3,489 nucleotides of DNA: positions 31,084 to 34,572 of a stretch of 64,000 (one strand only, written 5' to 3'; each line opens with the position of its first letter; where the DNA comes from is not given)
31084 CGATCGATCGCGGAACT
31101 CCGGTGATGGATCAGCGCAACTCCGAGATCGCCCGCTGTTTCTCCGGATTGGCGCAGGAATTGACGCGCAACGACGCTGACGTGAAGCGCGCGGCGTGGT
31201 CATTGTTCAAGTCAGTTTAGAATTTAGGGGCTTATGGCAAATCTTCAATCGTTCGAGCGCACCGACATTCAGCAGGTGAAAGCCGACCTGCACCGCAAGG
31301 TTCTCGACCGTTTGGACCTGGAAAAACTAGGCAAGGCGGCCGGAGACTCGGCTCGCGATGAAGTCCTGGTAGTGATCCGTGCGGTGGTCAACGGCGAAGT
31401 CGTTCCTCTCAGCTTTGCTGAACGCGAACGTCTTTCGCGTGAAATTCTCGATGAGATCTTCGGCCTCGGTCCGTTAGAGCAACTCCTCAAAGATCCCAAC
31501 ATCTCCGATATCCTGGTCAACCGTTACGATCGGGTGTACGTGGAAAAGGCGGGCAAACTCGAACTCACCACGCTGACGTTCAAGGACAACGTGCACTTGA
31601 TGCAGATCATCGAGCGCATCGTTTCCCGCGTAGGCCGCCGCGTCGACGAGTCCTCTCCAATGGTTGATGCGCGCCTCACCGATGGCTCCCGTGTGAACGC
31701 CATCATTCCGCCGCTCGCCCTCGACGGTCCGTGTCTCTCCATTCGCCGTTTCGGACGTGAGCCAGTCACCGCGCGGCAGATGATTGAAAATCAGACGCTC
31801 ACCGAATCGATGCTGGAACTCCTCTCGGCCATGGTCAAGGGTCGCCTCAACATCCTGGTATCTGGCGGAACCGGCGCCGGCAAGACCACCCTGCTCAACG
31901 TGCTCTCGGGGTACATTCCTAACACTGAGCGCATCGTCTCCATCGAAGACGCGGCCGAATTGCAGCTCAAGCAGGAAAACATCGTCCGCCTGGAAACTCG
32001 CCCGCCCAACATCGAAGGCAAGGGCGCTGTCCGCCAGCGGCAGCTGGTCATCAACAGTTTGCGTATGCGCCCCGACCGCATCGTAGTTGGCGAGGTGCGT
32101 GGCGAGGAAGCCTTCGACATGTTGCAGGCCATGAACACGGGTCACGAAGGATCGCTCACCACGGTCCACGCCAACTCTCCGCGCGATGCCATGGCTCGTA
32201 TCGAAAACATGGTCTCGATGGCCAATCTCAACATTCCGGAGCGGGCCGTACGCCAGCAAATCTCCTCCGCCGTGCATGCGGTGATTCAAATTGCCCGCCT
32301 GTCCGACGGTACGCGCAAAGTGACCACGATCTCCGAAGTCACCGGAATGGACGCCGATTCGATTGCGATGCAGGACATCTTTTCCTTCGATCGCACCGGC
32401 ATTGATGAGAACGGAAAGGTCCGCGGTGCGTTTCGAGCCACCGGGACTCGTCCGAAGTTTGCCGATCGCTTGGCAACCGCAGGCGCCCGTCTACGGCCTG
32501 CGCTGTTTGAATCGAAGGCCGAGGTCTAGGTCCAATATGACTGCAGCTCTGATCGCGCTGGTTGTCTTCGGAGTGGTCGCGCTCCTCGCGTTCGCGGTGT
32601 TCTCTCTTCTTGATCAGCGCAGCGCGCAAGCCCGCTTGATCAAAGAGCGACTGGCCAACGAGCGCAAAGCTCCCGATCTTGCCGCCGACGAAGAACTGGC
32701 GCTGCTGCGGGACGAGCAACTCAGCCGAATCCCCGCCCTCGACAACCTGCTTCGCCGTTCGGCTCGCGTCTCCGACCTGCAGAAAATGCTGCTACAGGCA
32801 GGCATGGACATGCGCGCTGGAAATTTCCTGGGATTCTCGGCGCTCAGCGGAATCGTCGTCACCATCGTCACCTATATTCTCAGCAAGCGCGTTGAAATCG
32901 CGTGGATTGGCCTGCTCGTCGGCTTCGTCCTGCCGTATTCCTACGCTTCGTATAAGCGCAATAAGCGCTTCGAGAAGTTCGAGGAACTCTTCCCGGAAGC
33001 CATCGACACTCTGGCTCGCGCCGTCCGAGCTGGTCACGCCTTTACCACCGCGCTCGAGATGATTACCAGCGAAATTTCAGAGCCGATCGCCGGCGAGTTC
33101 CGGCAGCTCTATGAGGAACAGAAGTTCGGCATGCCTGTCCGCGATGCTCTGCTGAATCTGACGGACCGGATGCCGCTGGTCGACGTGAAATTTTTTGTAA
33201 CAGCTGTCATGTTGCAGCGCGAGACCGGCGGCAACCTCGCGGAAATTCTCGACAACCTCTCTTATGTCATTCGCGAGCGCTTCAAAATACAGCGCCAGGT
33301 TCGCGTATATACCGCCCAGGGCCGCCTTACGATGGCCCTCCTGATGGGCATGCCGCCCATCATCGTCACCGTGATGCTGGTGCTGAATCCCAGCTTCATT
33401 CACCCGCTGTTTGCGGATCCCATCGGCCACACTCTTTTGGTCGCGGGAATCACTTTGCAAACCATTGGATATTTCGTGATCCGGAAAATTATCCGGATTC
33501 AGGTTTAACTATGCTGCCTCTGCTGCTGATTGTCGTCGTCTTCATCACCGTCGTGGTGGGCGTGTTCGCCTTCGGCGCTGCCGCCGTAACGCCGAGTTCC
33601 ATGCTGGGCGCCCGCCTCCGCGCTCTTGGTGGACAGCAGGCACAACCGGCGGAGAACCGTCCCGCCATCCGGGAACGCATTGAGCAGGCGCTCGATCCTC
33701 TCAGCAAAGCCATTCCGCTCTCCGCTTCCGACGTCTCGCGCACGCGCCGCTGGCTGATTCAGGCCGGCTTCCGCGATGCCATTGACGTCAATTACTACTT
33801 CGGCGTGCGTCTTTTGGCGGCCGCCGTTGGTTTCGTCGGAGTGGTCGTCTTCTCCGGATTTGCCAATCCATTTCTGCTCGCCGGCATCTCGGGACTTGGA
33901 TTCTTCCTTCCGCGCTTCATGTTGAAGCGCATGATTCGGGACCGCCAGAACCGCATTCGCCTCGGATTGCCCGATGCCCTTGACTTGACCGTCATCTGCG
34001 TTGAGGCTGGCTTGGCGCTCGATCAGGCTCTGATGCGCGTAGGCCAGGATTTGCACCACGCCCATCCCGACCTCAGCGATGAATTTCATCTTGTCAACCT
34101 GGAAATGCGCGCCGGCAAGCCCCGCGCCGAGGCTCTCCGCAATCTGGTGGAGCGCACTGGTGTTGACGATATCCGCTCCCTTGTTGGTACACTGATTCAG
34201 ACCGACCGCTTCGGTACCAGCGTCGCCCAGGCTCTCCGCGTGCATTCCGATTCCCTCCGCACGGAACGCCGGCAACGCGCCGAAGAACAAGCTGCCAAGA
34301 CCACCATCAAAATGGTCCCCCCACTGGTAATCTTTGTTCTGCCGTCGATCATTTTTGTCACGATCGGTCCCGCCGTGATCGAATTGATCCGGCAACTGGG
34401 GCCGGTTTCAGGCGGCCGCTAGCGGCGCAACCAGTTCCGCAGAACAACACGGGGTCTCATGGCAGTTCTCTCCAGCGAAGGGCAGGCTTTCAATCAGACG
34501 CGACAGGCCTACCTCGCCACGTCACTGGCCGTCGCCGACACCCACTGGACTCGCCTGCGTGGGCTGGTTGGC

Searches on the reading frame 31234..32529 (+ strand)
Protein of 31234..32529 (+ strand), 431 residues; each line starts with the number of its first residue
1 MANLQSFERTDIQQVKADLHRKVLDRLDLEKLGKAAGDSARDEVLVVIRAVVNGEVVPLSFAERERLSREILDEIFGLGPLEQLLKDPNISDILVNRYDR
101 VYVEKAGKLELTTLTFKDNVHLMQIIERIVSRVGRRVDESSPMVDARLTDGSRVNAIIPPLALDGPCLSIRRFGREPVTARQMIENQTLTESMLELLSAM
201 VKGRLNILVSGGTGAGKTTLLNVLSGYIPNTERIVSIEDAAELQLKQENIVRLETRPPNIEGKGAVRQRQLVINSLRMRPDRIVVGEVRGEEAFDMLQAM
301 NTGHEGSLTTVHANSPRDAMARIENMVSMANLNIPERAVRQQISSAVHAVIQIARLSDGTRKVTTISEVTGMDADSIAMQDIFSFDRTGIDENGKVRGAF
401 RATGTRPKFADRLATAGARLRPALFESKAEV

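Call 5: search_protein_families(library=pfam, proteins=[window:31234-32529:+], max_evalue=0.001)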
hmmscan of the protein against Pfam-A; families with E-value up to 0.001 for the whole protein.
window:31234-32529:+ (431 aa): 3 families
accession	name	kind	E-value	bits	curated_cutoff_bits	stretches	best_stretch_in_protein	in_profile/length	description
PF00437.27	T2SSE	-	4.2e-62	210.4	24.9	1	78-362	5-287/370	Type II/IV secretion system protein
PF00005.33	ABC_tran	-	4.6e-05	24.5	25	1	207-363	14-129/137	ABC transporter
PF13191.12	AAA_16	-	0.00047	21.1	32.6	0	191-243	10-63/167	AAA ATPase domain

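Call 63: search_protein_families(library=ncbifam, proteins=[window:31234-32529:+], max_evalue=0.001)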
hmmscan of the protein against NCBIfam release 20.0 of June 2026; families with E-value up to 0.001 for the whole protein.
window:31234-32529:+ (431 aa): 27 families (the best 25 are shown)
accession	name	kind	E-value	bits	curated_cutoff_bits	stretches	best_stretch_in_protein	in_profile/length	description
TIGR03819.1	heli_sec_ATPase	hypoth_equivalog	4e-100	335.3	373.15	1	47-367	21-339/340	TadA family conjugal transfer-associated ATPase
TIGR02788.1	VirB11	equivalog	7.4e-65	219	249.95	2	189-365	129-305/308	P-type DNA transfer ATPase VirB11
TIGR02782.1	TrbB_P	equivalog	1.5e-64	218.2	304.55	1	82-374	15-298/303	P-type conjugative transfer ATPase TrbB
NF010469.0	PRK13894.1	subfamily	8.8e-58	196.1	508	1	80-375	26-313/320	conjugal transfer ATPase TrbB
NF058587.1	archaellum_moto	equivalog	9.3e-58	196.2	550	1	44-387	113-453/527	archaellum flagellar ATPase motor FlaI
NF010475.0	PRK13900.1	equivalog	4.3e-55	187.1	389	2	187-366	143-322/333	type IV secretion system ATPase VirB11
NF010407.0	PRK13833.1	subfamily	8.4e-44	150.3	499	1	81-374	22-305/323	conjugal transfer protein TrbB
NF010425.0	PRK13851.1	equivalog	1.2e-36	126.4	461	2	194-354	152-313/344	type IV secretion system protein VirB11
NF053672.1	bindosome_BasE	exception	1e-34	120.2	1000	1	112-372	177-433/512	bindosome assembly system ATPase subunit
NF041000.1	ATPase_ComGA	equivalog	6.1e-17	61.5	300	1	185-327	108-246/267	competence type IV pilus ATPase ComGA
TIGR01420.1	pilT_fam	subfamily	1.8e-16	60.3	319.1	1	87-355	11-267/343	PilT/PilU family type 4a pilus ATPase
TIGR02525.1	plasmid_TraJ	equivalog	2e-15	56.7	368.3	1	196-363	141-307/372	plasmid transfer ATPase TraJ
NF007755.0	PRK10436.1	equivalog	5.3e-13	48.4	617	1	188-327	202-336/465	type II secretion system protein GspE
TIGR02533.1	type_II_gspE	equivalog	8.6e-13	47.8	630.25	1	184-326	222-359/486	type II secretion system ATPase GspE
TIGR02538.1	type_IV_pilB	equivalog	1.3e-10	40.6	675.65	1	195-326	307-432/564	type IV-A pilus assembly ATPase PilB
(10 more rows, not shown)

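Call 72: find_homologous_proteins(query=window:31234-32529:+, max_evalue=1e-50)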
Query window:31234-32529:+ (431 aa): 8000 proteins with E <= 1e-50 among 8000 candidates; the best 120 are listed.
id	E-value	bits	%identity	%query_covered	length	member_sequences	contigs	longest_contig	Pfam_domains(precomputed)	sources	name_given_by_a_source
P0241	3.0e-270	914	100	100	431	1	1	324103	PF00437.27,PF27713.1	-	-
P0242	6.1e-269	910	100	100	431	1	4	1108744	PF00437.27,PF27713.1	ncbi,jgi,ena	ncbi:MAG: CpaF family protein [Candidatus Sulfotelmatobacter sp.]|jgi:pilus assembly protein CpaF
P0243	1.4e-267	905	99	100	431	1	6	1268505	PF00437.27,PF27713.1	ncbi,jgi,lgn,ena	jgi:pilus assembly protein CpaF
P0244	3.0e-267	904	99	100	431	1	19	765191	PF00437.27,PF27713.1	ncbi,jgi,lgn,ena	jgi:pilus assembly protein CpaF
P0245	7.5e-267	903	99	100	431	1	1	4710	PF00437.27,PF27713.1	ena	-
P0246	1.8e-266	901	99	100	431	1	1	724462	PF00437.27,PF27713.1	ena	-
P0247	5.5e-266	900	99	100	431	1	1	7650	PF00437.27,PF27713.1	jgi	jgi:pilus assembly protein CpaF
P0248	2.2e-265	898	98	100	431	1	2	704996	PF00437.27,PF00005.34,PF27713.1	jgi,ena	jgi:pilus assembly protein CpaF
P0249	8.0e-265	896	98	100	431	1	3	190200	PF00437.27,PF27713.1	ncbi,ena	-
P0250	1.5e-264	895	97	100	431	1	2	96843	PF00437.27,PF27713.1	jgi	jgi:pilus assembly protein CpaF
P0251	2.7e-264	894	98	100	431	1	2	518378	PF00437.27,PF27713.1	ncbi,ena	-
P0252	6.1e-262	886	97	100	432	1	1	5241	PF00437.27,PF27713.1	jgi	jgi:pilus assembly protein CpaF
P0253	7.5e-260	880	96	100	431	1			PF00437.27,PF27713.1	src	-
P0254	5.5e-258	873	94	100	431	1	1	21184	PF00437.27,PF27713.1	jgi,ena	jgi:pilus assembly protein CpaF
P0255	1.5e-257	872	94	100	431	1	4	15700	PF00437.27,PF27713.1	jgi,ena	-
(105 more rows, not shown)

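Call 74: find_encoding_contigs(protein=P0248, flank=10000, max_places=2)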
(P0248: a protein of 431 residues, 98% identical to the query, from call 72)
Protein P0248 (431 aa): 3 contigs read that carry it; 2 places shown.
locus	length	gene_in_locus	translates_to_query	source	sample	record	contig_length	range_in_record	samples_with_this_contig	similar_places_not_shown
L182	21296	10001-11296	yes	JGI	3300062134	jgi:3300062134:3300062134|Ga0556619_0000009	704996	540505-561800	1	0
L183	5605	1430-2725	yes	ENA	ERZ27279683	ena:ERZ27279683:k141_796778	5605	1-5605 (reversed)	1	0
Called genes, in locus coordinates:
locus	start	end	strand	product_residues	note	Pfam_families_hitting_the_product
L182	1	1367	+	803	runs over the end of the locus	PF09137:Glucodextran_N, PF00723:Glyco_hydro_15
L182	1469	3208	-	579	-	PF16697:Yop-YscD_cpl, PF00498:FHA, PF07228:SpoIIE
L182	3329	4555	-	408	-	PF09594:GT87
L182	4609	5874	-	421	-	PF09594:GT87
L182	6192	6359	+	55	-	-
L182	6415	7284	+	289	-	PF08666:SAF (weak), PF13144:ChapFlgA (faint), PF16976:RcpC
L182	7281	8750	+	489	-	PF13629:T2SS-T3SS_pil_N, PF00263:Secretin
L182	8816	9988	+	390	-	PF13614:AAA_31 (faint)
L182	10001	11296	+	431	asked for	PF00437:T2SSE, PF27713:UCP018868 (weak), PF00005:ABC_tran (faint)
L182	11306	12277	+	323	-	PF00482:T2SSF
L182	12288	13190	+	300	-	PF00482:T2SSF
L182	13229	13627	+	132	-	PF02643:DUF192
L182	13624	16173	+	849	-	PF03544:TonB_C (weak)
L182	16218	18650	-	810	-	PF12704:MacB_PCD, PF02687:FtsX, PF12704:MacB_PCD, PF02687:FtsX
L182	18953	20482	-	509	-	PF13088:BNR_2 (faint)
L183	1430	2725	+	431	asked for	PF00437:T2SSE, PF27713:UCP018868 (weak), PF00005:ABC_tran (faint)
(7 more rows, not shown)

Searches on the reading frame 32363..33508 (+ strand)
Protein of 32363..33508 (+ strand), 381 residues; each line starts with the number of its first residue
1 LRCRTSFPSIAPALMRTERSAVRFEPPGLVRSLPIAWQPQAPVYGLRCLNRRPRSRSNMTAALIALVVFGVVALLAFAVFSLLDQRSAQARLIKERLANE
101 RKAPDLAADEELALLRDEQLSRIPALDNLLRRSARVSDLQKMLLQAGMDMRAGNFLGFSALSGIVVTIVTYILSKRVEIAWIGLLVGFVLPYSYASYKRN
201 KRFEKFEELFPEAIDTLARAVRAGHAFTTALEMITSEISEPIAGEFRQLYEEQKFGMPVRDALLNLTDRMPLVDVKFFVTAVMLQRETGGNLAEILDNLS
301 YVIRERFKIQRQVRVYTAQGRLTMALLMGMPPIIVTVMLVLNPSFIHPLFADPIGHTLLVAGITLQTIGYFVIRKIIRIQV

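Call 5: search_protein_families(library=pfam, proteins=[window:32363-33508:+], max_evalue=0.001)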
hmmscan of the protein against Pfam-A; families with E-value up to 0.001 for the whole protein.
window:32363-33508:+ (381 aa): 1 family
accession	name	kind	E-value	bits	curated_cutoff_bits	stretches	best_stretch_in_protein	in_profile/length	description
PF00482.28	T2SSF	-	2.5e-19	69.9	25.2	1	214-339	2-124/125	Type II secretion system (T2SS), protein F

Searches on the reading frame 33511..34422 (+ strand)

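Call 5: search_protein_families(library=pfam, proteins=[window:33511-34422:+], max_evalue=0.001)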
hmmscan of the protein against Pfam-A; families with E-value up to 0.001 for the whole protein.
window:33511-34422:+ (303 aa): 1 family
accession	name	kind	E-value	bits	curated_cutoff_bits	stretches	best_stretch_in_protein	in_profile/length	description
PF00482.28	T2SSF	-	3.1e-19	69.6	25.2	1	157-285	2-124/125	Type II secretion system (T2SS), protein F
